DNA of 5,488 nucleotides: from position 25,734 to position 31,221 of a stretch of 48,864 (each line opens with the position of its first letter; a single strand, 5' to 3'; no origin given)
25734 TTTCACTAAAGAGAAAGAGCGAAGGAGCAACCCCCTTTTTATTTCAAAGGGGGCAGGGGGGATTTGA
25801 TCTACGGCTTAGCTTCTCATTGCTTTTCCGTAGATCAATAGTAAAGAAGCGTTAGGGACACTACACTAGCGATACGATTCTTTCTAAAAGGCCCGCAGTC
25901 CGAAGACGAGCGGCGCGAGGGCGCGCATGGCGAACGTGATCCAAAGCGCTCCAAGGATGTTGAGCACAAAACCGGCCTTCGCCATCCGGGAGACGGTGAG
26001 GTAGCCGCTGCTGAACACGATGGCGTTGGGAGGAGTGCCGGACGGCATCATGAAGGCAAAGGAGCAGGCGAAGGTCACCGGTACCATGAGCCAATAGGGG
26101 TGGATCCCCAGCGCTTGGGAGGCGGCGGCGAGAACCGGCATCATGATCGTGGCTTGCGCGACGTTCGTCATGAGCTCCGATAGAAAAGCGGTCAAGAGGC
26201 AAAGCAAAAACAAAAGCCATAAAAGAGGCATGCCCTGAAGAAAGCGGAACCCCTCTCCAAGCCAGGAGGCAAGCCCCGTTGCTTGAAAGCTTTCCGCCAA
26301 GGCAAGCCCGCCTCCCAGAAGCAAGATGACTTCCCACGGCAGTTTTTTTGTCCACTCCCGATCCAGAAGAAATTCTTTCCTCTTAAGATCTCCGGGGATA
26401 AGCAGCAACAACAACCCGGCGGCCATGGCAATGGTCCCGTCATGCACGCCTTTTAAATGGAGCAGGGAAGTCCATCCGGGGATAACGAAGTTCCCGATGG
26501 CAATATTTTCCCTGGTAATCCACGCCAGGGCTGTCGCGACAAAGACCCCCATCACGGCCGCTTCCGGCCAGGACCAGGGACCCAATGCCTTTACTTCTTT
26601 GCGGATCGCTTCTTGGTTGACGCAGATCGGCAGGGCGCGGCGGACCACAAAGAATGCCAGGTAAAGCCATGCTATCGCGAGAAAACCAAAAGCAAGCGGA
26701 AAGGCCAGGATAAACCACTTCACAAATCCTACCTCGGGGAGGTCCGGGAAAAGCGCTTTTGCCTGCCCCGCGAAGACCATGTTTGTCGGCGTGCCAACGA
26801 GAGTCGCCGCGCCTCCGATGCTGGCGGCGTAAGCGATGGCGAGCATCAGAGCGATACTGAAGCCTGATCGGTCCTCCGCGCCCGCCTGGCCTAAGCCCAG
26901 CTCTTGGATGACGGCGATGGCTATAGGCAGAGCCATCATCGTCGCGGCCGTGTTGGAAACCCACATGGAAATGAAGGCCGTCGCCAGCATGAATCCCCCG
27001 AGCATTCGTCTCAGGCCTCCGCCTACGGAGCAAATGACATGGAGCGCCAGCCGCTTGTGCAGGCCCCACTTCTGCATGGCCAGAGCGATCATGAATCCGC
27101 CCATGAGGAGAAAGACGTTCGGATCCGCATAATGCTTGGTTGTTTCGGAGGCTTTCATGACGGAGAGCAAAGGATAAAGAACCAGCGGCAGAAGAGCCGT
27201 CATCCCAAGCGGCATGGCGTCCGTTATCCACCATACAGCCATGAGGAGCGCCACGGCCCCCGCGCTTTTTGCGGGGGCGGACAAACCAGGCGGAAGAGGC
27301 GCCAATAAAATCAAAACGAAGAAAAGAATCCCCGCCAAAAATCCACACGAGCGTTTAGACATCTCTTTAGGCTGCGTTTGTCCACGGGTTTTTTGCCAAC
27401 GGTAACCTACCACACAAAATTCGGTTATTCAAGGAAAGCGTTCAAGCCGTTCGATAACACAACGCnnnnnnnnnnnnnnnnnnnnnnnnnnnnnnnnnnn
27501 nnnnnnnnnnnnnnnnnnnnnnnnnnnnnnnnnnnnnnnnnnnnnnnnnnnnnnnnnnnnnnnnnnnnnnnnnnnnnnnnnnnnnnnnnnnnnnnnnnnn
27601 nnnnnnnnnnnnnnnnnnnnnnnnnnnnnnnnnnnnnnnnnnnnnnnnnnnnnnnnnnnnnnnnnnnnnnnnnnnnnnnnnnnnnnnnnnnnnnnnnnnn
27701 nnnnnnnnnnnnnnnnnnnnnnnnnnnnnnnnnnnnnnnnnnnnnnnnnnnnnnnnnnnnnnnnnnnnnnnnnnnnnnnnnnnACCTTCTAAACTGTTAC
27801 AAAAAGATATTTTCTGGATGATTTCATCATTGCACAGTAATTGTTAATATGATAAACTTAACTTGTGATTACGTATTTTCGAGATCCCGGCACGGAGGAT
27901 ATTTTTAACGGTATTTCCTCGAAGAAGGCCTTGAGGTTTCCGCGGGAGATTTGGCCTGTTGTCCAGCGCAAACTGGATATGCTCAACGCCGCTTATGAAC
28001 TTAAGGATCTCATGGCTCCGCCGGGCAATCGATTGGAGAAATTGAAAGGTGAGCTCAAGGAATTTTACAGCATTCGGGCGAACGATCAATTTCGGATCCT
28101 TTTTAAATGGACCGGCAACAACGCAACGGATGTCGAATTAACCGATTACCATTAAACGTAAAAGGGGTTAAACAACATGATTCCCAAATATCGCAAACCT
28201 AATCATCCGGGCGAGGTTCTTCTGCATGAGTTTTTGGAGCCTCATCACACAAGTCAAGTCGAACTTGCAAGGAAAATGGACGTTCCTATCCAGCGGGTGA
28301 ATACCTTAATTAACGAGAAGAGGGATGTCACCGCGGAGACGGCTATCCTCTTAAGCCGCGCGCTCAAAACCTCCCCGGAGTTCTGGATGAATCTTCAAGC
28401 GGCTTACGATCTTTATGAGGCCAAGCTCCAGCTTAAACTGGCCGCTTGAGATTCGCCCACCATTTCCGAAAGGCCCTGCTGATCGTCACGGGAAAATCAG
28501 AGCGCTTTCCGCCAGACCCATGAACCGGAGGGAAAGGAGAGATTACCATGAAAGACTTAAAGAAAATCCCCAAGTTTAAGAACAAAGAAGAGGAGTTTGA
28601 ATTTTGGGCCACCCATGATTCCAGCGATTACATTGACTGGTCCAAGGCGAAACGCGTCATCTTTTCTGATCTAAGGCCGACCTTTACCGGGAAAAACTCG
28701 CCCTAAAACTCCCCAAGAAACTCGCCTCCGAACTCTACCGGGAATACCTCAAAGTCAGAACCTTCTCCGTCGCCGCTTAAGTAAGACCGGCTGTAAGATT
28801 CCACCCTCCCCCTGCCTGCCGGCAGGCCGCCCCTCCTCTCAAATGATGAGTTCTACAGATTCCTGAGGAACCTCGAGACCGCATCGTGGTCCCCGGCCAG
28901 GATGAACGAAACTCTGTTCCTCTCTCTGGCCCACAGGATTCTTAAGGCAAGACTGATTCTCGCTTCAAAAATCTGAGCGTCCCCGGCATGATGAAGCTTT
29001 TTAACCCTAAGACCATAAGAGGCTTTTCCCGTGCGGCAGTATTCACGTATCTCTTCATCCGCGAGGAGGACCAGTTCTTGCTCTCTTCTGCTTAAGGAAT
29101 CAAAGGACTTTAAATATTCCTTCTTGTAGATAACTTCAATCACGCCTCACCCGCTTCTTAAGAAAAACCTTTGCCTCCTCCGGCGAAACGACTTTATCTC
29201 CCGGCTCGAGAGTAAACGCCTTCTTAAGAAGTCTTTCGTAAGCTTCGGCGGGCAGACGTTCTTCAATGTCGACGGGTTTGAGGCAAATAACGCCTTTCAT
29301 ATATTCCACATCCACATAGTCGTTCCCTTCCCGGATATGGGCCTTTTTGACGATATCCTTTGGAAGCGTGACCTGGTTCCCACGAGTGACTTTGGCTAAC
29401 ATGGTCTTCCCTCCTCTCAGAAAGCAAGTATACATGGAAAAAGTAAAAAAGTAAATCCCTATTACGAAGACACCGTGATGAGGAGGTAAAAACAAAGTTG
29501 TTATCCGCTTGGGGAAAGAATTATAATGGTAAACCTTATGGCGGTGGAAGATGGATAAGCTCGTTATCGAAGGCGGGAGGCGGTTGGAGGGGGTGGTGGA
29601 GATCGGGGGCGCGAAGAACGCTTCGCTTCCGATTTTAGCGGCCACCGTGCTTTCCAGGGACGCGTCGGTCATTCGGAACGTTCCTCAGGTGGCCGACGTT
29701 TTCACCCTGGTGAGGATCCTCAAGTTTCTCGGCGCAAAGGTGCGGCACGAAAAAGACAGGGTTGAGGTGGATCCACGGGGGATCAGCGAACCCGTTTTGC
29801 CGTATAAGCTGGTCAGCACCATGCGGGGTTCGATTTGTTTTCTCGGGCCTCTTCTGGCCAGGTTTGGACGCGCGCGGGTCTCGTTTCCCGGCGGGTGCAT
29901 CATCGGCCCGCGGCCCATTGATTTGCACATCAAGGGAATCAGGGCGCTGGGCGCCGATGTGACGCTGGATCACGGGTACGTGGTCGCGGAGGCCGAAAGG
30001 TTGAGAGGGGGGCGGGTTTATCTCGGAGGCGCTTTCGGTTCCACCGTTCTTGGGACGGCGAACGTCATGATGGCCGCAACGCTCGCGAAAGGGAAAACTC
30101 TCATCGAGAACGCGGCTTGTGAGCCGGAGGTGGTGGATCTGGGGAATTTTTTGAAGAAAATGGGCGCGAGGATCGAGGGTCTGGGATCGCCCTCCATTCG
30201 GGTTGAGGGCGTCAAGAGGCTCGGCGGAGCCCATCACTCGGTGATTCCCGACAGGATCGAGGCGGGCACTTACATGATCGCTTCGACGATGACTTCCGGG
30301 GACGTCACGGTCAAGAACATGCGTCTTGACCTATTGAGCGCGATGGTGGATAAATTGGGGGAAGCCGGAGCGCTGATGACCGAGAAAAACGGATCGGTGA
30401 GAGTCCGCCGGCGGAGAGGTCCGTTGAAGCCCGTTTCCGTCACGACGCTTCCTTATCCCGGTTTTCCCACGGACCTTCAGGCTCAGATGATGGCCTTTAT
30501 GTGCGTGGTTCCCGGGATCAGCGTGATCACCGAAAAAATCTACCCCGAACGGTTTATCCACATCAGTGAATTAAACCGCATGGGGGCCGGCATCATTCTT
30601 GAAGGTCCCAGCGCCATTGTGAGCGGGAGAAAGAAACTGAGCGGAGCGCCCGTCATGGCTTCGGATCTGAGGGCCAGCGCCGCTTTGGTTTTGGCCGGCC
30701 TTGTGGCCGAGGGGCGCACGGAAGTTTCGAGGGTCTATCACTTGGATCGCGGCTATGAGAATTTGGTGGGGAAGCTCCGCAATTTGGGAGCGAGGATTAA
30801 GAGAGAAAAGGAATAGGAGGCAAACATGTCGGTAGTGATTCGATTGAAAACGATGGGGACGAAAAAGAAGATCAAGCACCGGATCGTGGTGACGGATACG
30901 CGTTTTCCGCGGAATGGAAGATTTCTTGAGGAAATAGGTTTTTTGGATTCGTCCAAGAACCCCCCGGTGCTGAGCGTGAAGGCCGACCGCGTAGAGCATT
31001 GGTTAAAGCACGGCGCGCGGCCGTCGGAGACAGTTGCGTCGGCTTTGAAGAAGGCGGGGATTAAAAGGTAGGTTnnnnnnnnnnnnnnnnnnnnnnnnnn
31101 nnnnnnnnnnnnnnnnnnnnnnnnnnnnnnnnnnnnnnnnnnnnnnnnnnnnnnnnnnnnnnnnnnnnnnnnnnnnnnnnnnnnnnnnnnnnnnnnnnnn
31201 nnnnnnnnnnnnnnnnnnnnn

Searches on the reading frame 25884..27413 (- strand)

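Call 23: search_protein_families(library=pfam, proteins=[window:25884-27413:-], max_evalue=0.01)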
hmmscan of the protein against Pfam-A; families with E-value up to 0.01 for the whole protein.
window:25884-27413:- (509 aa): 3 families
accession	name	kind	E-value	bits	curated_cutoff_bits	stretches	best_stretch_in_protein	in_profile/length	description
PF00939.25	Na_sulph_symp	-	8.8e-67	226.6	27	1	23-496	5-463/472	Sodium:sulfate symporter transmembrane region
PF03600.22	CitMHS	-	1.6e-61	208.7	31.9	2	60-446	2-335/336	Citrate transporter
PF06808.19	DctM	-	4e-05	23.1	23.8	1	183-457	125-369/413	Tripartite ATP-independent periplasmic transporter, DctM component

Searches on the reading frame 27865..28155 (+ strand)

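Call 85: search_protein_families(library=pfam, proteins=[window:27865-28155:+], max_evalue=0.001)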
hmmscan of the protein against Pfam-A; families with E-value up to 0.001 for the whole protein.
window:27865-28155:+ (96 aa): 1 family
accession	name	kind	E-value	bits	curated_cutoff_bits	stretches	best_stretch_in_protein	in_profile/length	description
PF05015.19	HigB-like_toxin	-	1e-18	68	27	1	23-96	19-91/91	RelE-like toxin of type II toxin-antitoxin system HigB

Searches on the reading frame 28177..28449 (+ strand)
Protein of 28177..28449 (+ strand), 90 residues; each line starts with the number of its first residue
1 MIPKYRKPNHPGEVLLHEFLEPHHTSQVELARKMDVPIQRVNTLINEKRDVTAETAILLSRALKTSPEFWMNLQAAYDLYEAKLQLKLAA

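Call 85: search_protein_families(library=pfam, proteins=[window:28177-28449:+], max_evalue=0.001)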
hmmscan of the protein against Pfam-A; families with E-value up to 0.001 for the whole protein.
window:28177-28449:+ (90 aa): 2 families
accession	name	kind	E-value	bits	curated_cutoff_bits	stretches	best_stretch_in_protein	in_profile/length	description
PF01381.28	HTH_3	-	1.5e-09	38.2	23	1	17-70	2-55/55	Helix-turn-helix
PF15943.11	YdaS_toxin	-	0.00023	21.4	30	1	26-63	10-47/65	Bacterial toxin YdaS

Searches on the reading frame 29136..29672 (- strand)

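Call 85: search_protein_families(library=pfam, proteins=[window:29136-29672:-], max_evalue=0.001)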
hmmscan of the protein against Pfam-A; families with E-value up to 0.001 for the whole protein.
window:29136-29672:- (178 aa): 1 family
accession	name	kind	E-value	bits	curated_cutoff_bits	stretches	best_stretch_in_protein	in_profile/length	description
PF04014.23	MazE_antitoxin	-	6.3e-06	26.5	24.7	1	93-135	2-44/48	Antidote-toxin recognition MazE, bacterial antitoxin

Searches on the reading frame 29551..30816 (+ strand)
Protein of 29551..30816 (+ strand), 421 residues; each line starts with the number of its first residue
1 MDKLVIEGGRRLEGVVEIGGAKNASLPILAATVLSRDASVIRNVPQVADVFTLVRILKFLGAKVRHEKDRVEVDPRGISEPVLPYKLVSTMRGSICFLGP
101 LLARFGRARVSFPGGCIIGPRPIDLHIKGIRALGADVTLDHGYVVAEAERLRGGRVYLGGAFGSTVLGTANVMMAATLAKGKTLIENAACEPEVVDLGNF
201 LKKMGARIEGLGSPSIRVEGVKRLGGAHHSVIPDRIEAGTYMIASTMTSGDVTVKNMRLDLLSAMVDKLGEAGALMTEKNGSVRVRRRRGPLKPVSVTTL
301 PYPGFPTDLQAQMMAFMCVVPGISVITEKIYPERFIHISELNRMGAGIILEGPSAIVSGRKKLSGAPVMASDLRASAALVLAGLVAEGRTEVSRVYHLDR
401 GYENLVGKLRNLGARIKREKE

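Call 23: search_protein_families(library=pfam, proteins=[window:29551-30816:+], max_evalue=0.01)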
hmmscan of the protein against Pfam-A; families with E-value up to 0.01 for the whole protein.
window:29551-30816:+ (421 aa): 1 family
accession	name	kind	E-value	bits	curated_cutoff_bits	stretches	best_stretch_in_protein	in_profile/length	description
PF00275.25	EPSP_synthase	-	2.6e-98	329.9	22.8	1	7-409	2-417/417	EPSP synthase (3-phosphoshikimate 1-carboxyvinyltransferase)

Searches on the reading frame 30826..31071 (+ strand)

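Call 85: search_protein_families(library=pfam, proteins=[window:30826-31071:+], max_evalue=0.001)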
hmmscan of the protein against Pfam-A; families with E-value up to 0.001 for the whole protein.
window:30826-31071:+ (81 aa): 1 family
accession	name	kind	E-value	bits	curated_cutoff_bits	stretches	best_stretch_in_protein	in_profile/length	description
PF00886.24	Ribosomal_S16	-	2e-16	60.1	27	1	10-67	2-62/62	Ribosomal protein S16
